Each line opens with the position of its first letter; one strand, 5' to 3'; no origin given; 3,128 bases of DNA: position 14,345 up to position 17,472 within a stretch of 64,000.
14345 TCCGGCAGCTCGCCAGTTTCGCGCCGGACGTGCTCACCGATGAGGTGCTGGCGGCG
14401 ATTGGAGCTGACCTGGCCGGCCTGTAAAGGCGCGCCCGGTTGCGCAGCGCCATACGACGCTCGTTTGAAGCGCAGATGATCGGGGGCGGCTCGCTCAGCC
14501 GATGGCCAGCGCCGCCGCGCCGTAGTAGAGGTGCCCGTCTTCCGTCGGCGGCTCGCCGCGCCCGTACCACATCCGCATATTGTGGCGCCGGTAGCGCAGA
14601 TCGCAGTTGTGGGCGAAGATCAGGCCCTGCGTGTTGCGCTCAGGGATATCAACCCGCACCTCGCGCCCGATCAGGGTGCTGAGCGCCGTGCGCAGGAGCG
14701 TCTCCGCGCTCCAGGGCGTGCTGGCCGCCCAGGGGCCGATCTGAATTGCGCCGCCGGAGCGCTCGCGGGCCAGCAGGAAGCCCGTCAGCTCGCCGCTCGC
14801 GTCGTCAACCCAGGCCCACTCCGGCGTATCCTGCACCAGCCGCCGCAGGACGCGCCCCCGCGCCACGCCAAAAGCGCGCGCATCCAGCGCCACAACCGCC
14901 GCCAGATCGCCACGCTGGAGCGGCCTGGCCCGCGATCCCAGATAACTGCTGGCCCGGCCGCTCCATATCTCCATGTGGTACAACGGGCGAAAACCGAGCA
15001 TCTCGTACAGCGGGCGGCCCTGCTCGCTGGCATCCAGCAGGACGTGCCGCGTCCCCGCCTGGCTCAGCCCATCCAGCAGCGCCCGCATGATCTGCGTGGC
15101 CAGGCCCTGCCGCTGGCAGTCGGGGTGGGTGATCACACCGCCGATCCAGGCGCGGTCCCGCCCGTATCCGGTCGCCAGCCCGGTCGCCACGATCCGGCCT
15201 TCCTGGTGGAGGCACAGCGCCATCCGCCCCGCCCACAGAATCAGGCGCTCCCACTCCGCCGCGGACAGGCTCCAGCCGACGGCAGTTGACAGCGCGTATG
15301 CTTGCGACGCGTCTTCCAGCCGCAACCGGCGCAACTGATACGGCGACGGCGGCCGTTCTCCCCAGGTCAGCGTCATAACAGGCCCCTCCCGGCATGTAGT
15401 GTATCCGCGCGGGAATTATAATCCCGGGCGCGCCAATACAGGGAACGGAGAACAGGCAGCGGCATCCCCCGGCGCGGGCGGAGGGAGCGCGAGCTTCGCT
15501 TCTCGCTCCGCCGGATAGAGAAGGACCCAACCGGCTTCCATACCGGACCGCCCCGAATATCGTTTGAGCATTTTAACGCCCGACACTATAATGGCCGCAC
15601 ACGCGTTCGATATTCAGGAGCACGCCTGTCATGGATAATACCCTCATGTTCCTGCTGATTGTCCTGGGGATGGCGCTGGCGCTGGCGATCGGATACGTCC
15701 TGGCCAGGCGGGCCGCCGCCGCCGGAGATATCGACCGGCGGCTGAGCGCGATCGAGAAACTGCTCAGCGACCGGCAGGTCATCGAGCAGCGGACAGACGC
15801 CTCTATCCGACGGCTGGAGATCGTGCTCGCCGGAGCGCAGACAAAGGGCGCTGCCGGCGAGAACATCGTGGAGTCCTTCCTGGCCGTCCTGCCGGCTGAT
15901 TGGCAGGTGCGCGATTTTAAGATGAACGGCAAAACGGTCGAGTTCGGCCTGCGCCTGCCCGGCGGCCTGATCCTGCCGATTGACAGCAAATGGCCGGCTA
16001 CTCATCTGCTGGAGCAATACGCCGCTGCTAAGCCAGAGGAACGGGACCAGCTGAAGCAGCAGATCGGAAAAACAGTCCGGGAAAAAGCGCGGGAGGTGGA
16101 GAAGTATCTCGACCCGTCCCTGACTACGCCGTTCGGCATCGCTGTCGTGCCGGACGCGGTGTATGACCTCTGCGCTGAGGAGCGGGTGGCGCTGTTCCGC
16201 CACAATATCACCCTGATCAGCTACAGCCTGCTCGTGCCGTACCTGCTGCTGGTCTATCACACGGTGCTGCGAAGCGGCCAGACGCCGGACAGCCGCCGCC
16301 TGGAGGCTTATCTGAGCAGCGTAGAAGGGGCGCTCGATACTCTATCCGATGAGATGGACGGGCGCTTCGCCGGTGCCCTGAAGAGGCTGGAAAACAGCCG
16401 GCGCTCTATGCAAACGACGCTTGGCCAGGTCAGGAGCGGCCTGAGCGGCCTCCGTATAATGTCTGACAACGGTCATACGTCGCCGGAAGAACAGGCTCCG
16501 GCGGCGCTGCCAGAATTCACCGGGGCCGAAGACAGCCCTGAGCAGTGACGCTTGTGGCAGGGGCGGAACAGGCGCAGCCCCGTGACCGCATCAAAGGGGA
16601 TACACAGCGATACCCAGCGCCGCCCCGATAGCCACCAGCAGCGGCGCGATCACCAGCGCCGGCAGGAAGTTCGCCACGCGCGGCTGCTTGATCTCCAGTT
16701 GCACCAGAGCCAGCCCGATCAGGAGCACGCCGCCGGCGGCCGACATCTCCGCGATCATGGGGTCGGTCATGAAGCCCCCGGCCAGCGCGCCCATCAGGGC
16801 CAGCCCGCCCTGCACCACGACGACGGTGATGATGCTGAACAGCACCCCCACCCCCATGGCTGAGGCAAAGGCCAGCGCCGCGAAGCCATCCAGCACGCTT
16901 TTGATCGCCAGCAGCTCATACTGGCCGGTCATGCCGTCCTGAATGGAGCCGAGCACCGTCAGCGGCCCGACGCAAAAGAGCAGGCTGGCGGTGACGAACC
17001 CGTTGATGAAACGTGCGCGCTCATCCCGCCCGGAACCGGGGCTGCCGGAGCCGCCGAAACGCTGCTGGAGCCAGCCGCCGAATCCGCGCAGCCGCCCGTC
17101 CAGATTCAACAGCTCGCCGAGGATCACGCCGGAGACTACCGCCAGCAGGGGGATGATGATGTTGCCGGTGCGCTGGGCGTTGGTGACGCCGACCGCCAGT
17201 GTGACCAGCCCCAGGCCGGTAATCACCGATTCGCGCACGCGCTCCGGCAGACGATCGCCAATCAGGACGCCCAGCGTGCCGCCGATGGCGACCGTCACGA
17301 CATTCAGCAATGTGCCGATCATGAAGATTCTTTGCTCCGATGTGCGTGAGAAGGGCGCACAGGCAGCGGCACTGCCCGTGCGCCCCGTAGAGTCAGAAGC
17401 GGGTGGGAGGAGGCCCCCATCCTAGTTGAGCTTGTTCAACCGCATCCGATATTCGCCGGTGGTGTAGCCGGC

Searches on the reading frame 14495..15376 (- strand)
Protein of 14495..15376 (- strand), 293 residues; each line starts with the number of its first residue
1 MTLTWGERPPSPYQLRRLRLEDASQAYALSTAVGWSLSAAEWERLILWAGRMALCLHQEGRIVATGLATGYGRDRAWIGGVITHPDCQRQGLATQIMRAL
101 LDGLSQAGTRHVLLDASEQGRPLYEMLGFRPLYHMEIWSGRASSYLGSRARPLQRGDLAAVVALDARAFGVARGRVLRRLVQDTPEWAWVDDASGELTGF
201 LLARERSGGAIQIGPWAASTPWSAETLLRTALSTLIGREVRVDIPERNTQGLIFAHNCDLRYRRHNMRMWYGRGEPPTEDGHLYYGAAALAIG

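Call 20: search_protein_families(library=pfam, proteins=[window:14495-15376:-], max_evalue=0.00001)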
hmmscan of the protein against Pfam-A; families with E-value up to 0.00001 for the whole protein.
window:14495-15376:- (293 aa): 6 families
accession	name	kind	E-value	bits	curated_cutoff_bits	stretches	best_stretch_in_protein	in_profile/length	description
PF18014.7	Acetyltransf_18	-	2.8e-19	69.5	22.7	1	161-284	1-123/124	Acetyltransferase (GNAT) domain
PF00583.31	Acetyltransf_1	-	1.9e-11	44.7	20.7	1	45-129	24-116/116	Acetyltransferase (GNAT) family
PF13673.13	Acetyltransf_10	-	4.4e-10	40.1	23.6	1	39-132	19-110/128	Acetyltransferase (GNAT) domain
PF13508.13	Acetyltransf_7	-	1.5e-09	38.5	27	1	56-130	8-83/84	Acetyltransferase (GNAT) domain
PF13527.13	Acetyltransf_9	-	1.2e-08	35.5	25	1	75-131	72-126/127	Acetyltransferase (GNAT) domain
PF08445.16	FR47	-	2.2e-06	28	22.1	1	74-132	20-80/86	FR47-like protein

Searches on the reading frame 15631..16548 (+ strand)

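Call 20: search_protein_families(library=pfam, proteins=[window:15631-16548:+], max_evalue=0.00001)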
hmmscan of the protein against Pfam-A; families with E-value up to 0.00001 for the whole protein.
window:15631-16548:+ (305 aa): 1 family
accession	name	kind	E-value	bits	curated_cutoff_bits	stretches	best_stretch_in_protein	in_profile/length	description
PF02646.22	RmuC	-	4.9e-14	52.6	26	1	33-268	27-271/291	RmuC family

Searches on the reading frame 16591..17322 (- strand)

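Call 20: search_protein_families(library=pfam, proteins=[window:16591-17322:-], max_evalue=0.00001)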
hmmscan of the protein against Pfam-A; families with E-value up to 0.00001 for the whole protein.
window:16591-17322:- (243 aa): 1 family
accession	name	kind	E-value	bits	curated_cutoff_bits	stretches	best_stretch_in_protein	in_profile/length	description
PF04474.17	DUF554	-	2e-71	240.4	25.1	1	2-230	1-219/220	Protein of unknown function (DUF554)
